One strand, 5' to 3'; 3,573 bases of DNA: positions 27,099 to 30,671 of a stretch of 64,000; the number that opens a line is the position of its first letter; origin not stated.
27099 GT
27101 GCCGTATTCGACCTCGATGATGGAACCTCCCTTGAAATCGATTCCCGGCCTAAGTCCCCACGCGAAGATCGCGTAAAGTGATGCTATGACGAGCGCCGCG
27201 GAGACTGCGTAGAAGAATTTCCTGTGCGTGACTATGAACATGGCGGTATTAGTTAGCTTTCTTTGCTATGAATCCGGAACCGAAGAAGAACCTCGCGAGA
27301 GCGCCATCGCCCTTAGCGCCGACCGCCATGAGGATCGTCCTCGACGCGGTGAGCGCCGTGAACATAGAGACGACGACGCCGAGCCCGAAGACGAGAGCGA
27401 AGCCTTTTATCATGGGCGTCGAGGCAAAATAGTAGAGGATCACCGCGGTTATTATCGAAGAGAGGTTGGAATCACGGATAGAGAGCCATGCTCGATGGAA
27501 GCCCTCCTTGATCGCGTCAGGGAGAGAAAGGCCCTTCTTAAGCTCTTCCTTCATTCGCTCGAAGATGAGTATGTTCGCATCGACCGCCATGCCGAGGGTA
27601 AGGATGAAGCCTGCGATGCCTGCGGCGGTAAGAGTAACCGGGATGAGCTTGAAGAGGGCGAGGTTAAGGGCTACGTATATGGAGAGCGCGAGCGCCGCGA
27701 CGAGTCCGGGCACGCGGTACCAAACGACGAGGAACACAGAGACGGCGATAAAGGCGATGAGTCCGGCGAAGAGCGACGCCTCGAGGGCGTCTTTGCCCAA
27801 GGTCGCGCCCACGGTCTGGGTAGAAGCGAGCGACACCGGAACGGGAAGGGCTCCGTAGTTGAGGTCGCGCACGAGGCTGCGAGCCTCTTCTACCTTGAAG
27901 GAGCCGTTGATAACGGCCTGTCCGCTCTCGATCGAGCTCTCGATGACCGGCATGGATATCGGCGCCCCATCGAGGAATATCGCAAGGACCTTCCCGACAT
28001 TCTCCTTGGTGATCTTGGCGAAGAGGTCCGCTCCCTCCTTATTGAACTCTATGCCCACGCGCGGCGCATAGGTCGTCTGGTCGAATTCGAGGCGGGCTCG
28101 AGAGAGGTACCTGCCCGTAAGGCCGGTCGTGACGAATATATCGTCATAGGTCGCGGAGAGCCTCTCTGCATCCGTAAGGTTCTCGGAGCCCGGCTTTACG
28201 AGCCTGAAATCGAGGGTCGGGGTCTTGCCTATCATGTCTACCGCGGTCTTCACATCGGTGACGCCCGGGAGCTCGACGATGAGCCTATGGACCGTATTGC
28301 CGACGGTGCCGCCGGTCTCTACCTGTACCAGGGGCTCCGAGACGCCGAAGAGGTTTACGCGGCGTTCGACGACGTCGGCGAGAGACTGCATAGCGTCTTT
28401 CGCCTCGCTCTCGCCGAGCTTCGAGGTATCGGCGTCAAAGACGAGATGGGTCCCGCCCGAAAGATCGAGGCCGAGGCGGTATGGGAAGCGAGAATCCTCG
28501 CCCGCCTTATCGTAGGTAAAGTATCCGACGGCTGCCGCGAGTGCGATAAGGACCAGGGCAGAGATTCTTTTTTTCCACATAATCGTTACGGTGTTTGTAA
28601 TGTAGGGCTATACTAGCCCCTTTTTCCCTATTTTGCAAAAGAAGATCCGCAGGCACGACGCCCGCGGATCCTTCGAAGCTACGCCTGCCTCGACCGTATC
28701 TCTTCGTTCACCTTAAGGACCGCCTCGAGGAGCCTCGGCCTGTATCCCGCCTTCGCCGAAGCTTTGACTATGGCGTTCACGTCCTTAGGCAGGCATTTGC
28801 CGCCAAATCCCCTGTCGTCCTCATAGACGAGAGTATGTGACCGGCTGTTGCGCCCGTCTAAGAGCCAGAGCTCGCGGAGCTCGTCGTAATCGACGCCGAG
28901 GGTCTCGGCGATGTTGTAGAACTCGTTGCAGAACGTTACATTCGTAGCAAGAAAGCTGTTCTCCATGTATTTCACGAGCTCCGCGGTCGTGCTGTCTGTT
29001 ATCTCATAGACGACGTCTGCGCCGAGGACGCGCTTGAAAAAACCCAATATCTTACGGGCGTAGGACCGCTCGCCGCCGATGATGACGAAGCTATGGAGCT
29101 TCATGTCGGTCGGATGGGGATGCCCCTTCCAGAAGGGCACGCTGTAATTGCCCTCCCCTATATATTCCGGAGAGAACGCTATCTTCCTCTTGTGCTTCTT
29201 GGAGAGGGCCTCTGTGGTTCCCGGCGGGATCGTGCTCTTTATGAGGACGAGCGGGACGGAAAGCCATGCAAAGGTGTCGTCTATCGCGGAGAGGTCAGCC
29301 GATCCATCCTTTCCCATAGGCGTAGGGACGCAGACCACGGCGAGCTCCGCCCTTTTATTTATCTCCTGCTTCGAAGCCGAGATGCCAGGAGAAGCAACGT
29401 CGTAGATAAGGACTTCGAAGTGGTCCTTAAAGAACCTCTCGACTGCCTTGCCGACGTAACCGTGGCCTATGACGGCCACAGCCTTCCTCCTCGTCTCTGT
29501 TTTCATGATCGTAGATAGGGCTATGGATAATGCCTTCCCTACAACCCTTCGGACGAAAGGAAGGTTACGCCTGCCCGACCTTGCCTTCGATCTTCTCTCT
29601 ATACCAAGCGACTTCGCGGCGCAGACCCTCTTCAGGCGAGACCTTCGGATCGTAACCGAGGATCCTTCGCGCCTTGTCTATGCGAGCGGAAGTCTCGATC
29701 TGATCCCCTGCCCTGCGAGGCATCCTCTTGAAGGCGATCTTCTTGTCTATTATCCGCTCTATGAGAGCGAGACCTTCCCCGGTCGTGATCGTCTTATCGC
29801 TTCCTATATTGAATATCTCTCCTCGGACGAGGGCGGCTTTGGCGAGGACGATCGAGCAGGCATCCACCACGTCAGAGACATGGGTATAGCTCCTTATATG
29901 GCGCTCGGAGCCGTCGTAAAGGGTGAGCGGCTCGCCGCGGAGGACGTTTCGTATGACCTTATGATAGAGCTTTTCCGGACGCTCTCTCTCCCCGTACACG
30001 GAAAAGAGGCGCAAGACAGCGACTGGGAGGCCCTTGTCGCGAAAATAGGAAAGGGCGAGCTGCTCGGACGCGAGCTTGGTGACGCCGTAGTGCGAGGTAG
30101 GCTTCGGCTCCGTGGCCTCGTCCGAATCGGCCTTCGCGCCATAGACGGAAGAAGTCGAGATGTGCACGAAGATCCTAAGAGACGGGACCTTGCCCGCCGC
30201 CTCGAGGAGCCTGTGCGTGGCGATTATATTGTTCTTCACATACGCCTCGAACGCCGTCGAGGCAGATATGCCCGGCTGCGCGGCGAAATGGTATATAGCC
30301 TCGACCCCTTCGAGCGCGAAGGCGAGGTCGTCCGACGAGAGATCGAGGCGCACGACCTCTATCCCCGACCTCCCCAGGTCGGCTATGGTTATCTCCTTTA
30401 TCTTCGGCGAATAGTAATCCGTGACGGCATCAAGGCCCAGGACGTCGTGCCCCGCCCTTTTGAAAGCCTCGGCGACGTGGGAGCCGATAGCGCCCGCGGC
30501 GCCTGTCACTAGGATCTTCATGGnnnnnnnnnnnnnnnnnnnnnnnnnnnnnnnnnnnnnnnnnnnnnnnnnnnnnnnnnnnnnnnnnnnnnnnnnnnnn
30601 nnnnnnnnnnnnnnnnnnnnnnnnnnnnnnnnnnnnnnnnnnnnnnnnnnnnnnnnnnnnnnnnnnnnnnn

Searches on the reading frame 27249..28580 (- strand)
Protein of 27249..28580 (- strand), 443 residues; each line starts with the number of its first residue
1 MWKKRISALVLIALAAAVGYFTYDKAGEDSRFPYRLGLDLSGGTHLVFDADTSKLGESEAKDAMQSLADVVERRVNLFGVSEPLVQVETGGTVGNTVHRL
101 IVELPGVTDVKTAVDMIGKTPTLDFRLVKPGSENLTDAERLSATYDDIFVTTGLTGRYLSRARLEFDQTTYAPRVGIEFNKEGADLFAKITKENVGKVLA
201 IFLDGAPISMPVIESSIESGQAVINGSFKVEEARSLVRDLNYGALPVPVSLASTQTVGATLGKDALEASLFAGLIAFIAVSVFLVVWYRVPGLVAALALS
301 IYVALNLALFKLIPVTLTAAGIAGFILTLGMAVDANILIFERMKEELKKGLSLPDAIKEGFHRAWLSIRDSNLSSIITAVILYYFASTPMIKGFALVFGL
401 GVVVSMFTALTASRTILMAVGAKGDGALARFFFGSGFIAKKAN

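Call 25: search_protein_families(library=pfam, proteins=[window:27249-28580:-], max_evalue=0.001)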
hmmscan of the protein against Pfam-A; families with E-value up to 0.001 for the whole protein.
window:27249-28580:- (443 aa): 4 families
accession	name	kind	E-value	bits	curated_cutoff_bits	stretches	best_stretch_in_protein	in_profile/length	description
PF22599.2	SecDF_P1_head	-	3.7e-27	94.9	27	1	152-247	19-114/114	SecDF, P1 head subdomain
PF21760.3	SecD_1st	-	4.8e-15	55.2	27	1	65-129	2-59/60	Protein translocase subunit SecDF, P1 domain, N-terminal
PF02355.23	SecD_SecF_C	-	2.1e-13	50.5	20.5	1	251-420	15-186/189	Protein export membrane protein SecD/SecF, C-terminal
PF03176.21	MMPL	-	4.4e-10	39.5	20.5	1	248-423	124-305/333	MMPL family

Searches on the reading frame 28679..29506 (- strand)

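Call 25: search_protein_families(library=pfam, proteins=[window:28679-29506:-], max_evalue=0.001)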
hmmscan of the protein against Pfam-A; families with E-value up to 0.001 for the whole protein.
window:28679-29506:- (275 aa): 2 families
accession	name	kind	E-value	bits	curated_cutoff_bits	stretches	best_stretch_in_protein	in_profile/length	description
PF00984.24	UDPG_MGDP_dh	-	1.3e-24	86.6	25.4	1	174-268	2-93/94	UDP-glucose/GDP-mannose dehydrogenase family, central domain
PF03721.20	UDPG_MGDP_dh_N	-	5.8e-11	42.7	27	1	50-121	74-161/187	UDP-glucose/GDP-mannose dehydrogenase family, NAD binding domain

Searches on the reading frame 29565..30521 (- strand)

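Call 25: search_protein_families(library=pfam, proteins=[window:29565-30521:-], max_evalue=0.001)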
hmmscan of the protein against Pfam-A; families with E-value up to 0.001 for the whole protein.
window:29565-30521:- (318 aa): 8 families
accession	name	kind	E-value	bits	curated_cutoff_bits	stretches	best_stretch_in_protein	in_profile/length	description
PF01370.27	Epimerase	-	3.6e-52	177.6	20.9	1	3-240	1-240/240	NAD dependent epimerase/dehydratase family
PF16363.11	GDP_Man_Dehyd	-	3e-43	149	27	1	4-301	1-330/332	GDP-mannose 4,6 dehydratase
PF04321.23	RmlD_sub_bind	-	2.6e-15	56.7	27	1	1-244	1-217/287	RmlD substrate binding domain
PF07993.18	NAD_binding_4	-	2.1e-14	53.7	20.1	1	57-179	73-211/258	Male sterility protein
PF01073.25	3Beta_HSD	-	1.9e-13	50.5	22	1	4-231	1-232/280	3-beta hydroxysteroid dehydrogenase/isomerase family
PF02719.21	Polysacc_synt_2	-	3.1e-09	36.9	20.2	1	3-237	1-226/293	Polysaccharide biosynthesis protein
PF13460.12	NAD_binding_10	-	1.1e-06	29.1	27.2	1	7-172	1-143/184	NAD(P)H-binding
PF05368.20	NmrA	-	1.1e-06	28.9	27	1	2-81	4-78/298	NmrA-like family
